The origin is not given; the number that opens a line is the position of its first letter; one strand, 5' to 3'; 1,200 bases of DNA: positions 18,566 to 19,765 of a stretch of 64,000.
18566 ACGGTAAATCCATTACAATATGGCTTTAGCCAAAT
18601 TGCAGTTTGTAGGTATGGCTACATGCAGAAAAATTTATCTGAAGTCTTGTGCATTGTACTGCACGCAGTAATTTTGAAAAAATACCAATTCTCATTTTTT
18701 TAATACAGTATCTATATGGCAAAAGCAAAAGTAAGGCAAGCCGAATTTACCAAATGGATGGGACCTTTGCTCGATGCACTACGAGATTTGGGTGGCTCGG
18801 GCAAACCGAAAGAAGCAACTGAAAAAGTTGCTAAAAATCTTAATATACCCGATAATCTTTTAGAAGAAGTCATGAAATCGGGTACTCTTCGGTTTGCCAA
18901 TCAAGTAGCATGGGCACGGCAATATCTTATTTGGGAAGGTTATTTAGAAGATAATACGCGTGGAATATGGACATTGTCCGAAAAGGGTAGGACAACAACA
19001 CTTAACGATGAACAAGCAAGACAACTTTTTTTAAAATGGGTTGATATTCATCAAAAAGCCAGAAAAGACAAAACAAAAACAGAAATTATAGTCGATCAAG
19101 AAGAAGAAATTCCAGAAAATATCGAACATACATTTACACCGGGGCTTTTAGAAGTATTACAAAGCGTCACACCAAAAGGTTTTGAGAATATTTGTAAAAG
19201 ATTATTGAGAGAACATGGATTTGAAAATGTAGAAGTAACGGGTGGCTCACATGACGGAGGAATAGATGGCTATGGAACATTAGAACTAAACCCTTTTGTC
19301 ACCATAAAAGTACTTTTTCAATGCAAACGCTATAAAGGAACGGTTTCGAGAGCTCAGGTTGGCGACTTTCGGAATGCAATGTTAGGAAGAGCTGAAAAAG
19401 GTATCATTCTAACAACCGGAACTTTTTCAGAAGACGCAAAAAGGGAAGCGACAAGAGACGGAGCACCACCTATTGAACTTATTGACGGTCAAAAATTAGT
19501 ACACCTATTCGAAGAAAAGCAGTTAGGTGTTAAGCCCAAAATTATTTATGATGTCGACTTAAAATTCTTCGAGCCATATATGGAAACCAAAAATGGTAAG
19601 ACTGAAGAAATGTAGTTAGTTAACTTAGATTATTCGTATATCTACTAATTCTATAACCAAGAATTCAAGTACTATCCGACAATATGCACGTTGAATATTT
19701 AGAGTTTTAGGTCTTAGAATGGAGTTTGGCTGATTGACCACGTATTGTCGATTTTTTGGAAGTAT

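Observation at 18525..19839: Low-GC Mrr restriction endonuclease cassette bounded by 50-bp direct repeats, inserted between an asparaginase and a phosphoesterase gene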

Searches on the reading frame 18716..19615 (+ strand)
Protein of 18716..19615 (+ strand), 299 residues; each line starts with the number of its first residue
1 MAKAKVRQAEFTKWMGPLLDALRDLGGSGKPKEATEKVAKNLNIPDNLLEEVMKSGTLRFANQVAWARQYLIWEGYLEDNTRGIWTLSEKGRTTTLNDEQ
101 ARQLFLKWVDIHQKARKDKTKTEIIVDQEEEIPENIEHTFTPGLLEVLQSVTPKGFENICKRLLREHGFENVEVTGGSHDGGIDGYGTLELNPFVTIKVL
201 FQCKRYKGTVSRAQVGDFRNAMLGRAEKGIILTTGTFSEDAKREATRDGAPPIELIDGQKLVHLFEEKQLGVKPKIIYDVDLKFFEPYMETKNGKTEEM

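Call 7: search_protein_families(library=pfam, proteins=[window:18716-19615:+])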
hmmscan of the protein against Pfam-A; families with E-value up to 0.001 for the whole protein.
window:18716-19615:+ (299 aa): 4 families
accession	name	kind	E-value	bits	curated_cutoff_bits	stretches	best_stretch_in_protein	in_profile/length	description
PF04471.18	Mrr_cat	-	2.1e-31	108.9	21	1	148-264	1-114/115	Restriction endonuclease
PF14338.12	Mrr_N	-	1.9e-21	76.4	29.5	1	11-94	1-84/87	Mrr N-terminal domain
PF22722.2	NA-iREase1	-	3.5e-11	43.5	27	1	156-262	1-105/106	NACHT-associated inactive Restriction Endonuclease 1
PF10356.15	RRG7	-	1.5e-05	24.9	22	1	156-198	9-52/185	Required for respiratory growth protein 7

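Call 8: find_encoding_contigs(protein=window:18716-19615:+, flank=10000, max_places=10)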
Protein window:18716-19615:+ (299 aa): no gene with exactly this product is on record in the collection.

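Call 24: find_homologous_proteins(query=window:18716-19615:+, max_evalue=1e-20)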
Query window:18716-19615:+ (299 aa): 7977 proteins with E <= 1e-20 among 8000 candidates; the best 120 are listed.
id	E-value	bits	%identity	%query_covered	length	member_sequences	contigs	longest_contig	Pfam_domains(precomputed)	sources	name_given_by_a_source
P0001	1.1e-198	677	100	100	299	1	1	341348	PF14338.13,PF22722.3,PF10356.16,PF04471.19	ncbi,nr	ncbi:MAG: restriction endonuclease [Ignavibacteria bacterium]|nr:restriction endonuclease [Ignavibac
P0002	1.6e-193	660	97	100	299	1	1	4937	PF14338.13,PF22722.3,PF10356.16,PF04471.19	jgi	-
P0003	1.8e-193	659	97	100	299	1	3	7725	PF14338.13,PF22722.3,PF10356.16,PF04471.19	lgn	-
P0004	3.1e-192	655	96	100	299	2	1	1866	PF14338.13,PF22722.3,PF10356.16,PF04471.19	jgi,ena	-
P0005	4.1e-176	602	88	97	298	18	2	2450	PF14338.13,PF22722.3,PF10356.16,PF04471.19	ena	-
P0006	2.2e-173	594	87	98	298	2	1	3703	PF14338.13,PF22722.3,PF10356.16,PF04471.19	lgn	-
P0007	5.8e-170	582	87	98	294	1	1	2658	PF14338.13,PF22722.3,PF10356.16,PF04471.19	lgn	-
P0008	2.8e-169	580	85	97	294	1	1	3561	PF14338.13,PF22722.3,PF10356.16,PF04471.19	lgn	-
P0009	4.6e-169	579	84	98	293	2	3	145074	PF14338.13,PF22722.3,PF10356.16,PF04471.19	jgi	jgi:restriction system protein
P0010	7.4e-168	575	85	98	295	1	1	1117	PF14338.13,PF22722.3,PF10356.16,PF04471.19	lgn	-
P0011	9.2e-168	575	85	97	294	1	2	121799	PF14338.13,PF22722.3,PF10356.16,PF04471.19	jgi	jgi:restriction system protein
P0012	1.2e-167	575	85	97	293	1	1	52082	PF14338.13,PF22722.3,PF04471.19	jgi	-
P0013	2.2e-167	574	84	98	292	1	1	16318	PF14338.13,PF22722.3,PF10356.16,PF04471.19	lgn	-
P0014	4.3e-167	573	84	97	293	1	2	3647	PF14338.13,PF22722.3,PF04471.19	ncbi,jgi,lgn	jgi:restriction system protein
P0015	7.7e-167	572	84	97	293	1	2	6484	PF14338.13,PF22722.3,PF04471.19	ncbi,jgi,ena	jgi:restriction system protein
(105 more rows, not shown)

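Call 27: find_encoding_contigs(protein=P0003, flank=8000, max_places=6)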
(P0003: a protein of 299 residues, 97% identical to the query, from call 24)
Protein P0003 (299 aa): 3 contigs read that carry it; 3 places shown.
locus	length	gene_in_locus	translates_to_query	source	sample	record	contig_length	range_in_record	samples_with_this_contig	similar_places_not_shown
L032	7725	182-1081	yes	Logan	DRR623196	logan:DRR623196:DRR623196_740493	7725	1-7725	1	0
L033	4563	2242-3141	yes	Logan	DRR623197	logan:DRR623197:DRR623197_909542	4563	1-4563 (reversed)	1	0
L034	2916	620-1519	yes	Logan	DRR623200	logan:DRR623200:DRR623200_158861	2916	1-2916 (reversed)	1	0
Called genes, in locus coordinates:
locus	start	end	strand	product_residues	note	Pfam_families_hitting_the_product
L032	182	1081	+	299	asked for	PF14338:Mrr_N, PF04471:Mrr_cat, PF10356:RRG7 (faint), PF22722:NA-iREase1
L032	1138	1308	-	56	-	-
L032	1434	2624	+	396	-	PF28495:TMEM260_2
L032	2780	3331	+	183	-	PF14903:WG_beta_rep (weak)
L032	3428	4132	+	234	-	PF04116:FA_hydroxylase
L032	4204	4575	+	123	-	PF00903:Glyoxalase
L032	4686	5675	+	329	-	PF13415:Beta-prop_FBX42 (faint), PF24681:Kelch_KLHDC2_KLHL20_DRC7 (faint), PF25852:DUF6242_C (weak)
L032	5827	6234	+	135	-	PF21619:DUF6855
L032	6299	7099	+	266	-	-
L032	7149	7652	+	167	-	PF01872:RibD_C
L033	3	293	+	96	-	?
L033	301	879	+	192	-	-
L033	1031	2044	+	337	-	PF01112:Asparaginase_2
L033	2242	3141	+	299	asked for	PF14338:Mrr_N, PF04471:Mrr_cat, PF10356:RRG7 (faint), PF22722:NA-iREase1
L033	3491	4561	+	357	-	?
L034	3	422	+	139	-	?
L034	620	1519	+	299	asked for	PF14338:Mrr_N, PF04471:Mrr_cat, PF10356:RRG7 (faint), PF22722:NA-iREase1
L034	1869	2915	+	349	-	?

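Call 28: find_encoding_contigs(protein=P0002, flank=8000, max_places=6)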
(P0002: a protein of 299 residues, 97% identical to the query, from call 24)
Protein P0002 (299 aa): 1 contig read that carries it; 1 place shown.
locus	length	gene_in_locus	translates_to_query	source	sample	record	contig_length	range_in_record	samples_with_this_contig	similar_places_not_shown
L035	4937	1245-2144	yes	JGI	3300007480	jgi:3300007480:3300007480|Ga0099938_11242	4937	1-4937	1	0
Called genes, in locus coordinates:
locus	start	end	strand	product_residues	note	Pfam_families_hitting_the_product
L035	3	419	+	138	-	?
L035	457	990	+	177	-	-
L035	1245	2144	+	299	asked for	PF14338:Mrr_N, PF04471:Mrr_cat, PF10356:RRG7 (faint), PF22722:NA-iREase1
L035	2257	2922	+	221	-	PF25062:ARM_TT21_N (faint), PF00515:TPR_1 (faint), PF07719:TPR_2 (faint), PF13174:TPR_6 (faint), PF13181:TPR_8 (faint), PF13371:TPR_9 (faint), PF13428:TPR_14 (faint), PF13432:TPR_16 (faint), +2 more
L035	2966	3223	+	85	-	PF00515:TPR_1 (faint), PF07719:TPR_2 (faint), PF13181:TPR_8 (faint), PF13431:TPR_17 (faint), PF13371:TPR_9 (faint)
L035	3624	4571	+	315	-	-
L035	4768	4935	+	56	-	?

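Call 38: find_encoding_contigs(protein=P0006, flank=4000, max_places=3)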
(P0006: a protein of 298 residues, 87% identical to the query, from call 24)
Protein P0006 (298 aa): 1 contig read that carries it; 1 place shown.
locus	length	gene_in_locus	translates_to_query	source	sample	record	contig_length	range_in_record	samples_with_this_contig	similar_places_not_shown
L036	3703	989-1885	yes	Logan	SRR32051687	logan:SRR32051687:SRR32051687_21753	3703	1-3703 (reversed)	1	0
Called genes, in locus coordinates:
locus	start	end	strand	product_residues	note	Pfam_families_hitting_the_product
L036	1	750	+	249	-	?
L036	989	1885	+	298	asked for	PF14338:Mrr_N, PF04471:Mrr_cat, PF10356:RRG7 (faint), PF22722:NA-iREase1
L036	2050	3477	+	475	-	PF01979:Amidohydro_1, PF07969:Amidohydro_3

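Call 39: find_encoding_contigs(protein=P0009, flank=5000, max_places=3)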
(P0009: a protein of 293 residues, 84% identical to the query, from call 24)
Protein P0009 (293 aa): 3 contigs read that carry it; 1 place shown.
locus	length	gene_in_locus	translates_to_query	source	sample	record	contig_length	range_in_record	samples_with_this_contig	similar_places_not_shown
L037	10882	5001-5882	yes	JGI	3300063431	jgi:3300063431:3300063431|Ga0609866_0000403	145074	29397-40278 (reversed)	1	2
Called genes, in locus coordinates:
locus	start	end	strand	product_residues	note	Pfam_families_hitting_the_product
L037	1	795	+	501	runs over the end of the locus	PF02534:T4SS-DNA_transf (faint), PF12696:TraG-D_C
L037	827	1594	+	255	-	-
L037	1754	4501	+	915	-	PF08751:TrwC, PF13245:AAA_19, PF13604:AAA_30, PF01443:Viral_helicase1, PF22232:TraI_hel_assoc_N, PF13538:UvrD_C_2 (weak)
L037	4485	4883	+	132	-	-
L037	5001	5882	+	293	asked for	PF14338:Mrr_N, PF04471:Mrr_cat, PF10356:RRG7 (faint), PF22722:NA-iREase1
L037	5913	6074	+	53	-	-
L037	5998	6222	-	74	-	-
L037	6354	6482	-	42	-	-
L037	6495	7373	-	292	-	PF08401:ArdcN, PF18818:MPTase-PolyVal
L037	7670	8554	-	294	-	-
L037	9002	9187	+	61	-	-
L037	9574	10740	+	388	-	PF13356:Arm-DNA-bind_3, PF14659:Phage_int_SAM_3, PF22022:Phage_int_M (weak), PF00589:Phage_integrase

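Call 40: find_encoding_contigs(protein=P0001, flank=10000, max_places=3)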
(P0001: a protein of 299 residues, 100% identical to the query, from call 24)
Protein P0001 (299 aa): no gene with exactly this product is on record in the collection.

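Call 61: find_encoding_contigs(protein=P0004, flank=5000, max_places=6)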
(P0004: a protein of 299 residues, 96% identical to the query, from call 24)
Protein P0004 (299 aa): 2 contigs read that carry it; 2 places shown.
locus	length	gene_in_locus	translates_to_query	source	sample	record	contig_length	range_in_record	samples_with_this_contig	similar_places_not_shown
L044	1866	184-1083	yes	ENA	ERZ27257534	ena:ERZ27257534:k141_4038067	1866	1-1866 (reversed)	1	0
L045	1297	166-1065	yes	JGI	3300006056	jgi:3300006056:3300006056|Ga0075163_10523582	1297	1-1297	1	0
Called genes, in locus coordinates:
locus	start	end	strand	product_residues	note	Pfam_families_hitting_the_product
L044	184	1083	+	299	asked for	PF14338:Mrr_N, PF04471:Mrr_cat, PF10356:RRG7 (faint), PF22722:NA-iREase1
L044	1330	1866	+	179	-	?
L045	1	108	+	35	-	?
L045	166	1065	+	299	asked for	PF14338:Mrr_N, PF04471:Mrr_cat, PF10356:RRG7 (faint), PF22722:NA-iREase1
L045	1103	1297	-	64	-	?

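Call 63: search_protein_families(library=pfam, proteins=[L035:457-990:+, L035:2257-2922:+, L035:3624-4571:+], max_evalue=0.01)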
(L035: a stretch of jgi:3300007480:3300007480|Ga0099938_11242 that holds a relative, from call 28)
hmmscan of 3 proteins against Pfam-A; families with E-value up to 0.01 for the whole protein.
L035:457-990:+ (177 aa): 0 families

L035:2257-2922:+ (221 aa): 15 families
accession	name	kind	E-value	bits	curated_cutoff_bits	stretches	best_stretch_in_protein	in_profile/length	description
PF07719.23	TPR_2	-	3.2e-09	36.6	27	0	115-138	3-26/34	Tetratricopeptide repeat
PF13432.12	TPR_16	-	4.6e-09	37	32.7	2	84-136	2-54/65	Tetratricopeptide repeat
PF00515.34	TPR_1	-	1.2e-08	34.8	27.8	0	115-137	3-25/34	Tetratricopeptide repeat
PF14559.12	TPR_19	-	2.4e-08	34.6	25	1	57-96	3-42/68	Tetratricopeptide repeat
PF13428.12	TPR_14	-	3.6e-07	30.6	23.5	0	56-87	12-43/44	Tetratricopeptide repeat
PF25062.1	ARM_TT21_N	-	2.7e-06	27.7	40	1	54-93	177-216/222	Tetratricopeptide repeat protein 21 N-terminal ARM repeat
PF13371.12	TPR_9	-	2.8e-06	27.7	35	0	119-158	35-72/73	Tetratricopeptide repeat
PF13181.12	TPR_8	-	5.7e-06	26.5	25.7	0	151-179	3-31/34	Tetratricopeptide repeat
PF13174.12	TPR_6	-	1e-05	26.3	26.3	0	54-77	9-32/33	Tetratricopeptide repeat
PF13431.12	TPR_17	-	2.6e-05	24.6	24.4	0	67-95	1-29/34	Tetratricopeptide repeat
PF13414.12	TPR_11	-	2.8e-05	24.2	26.8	0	56-91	5-40/42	TPR repeat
PF24575.1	TPR_Slam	-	0.00011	23.1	35.2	0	51-95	53-97/104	Surface lipoprotein assembly modifier, N-terminal TPR repeats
PF25575.1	TPR_BSK1_C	-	0.00012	22.3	42.2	0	57-108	54-106/118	Serine/threonine-protein kinase BSK1-like, TPR repeats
PF25058.1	ARM_TT21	-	0.00014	22.3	27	1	52-95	101-144/155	Tetratricopeptide repeat protein 21 ARM repeat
PF12895.13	ANAPC3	-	0.00015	22.4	27.2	0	115-170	25-77/82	Anaphase-promoting complex, cyclosome, subunit 3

L035:3624-4571:+ (315 aa): 1 family
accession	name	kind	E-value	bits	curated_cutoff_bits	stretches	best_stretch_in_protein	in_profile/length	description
PF10604.15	Polyketide_cyc2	-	3.7e-05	24.5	27.4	1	148-275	3-110/142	Polyketide cyclase / dehydrase and lipid transport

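Call 64: search_protein_families(library=padloc, proteins=[window:18716-19615:+, L035:457-990:+], max_evalue=0.01)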
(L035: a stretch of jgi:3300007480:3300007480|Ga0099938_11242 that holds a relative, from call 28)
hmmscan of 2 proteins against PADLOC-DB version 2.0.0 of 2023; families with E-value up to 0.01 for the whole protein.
window:18716-19615:+ (299 aa): 9 families
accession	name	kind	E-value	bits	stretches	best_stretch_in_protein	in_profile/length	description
PDLC04796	PDC-S02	-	9.3e-31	105.1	1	136-290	228-384/390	-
PDLC03657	mREase_IV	-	3e-26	90.5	1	11-287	6-316/317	Type IV methyl-directed restriction enzyme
PDLC04806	PDC-S02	-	3.2e-26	90.4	1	136-274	170-309/324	-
PDLC04819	PDC-S02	-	5.8e-12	43.5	1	110-266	157-307/334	-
PDLC03852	LmuA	-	4.1e-07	28.3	1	146-209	13-78/336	-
PDLC03203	mREase_II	-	8e-07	26.6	1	97-268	198-374/393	Type II methyl-directed restriction enzyme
PDLC03663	mREase_IV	-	1.2e-06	25.5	1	147-268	408-526/544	Type IV methyl-directed restriction enzyme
PDLC03206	mREase_II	-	4.8e-06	23.4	1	159-263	285-394/434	Type II methyl-directed restriction enzyme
PDLC00631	ZorD1|ZorD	-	3.5e-05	19.8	1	143-270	940-1065/1071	"SWI2/SNF2 helicase, Mrr-like nuclease"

L035:457-990:+ (177 aa): 0 families

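Call 80: search_solved_structures(query=window:18716-19615:+, max_evalue=0.001, show_alignments=1)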
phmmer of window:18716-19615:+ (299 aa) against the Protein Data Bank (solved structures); distinct sequences matched with E-value up to 0.001: 0.
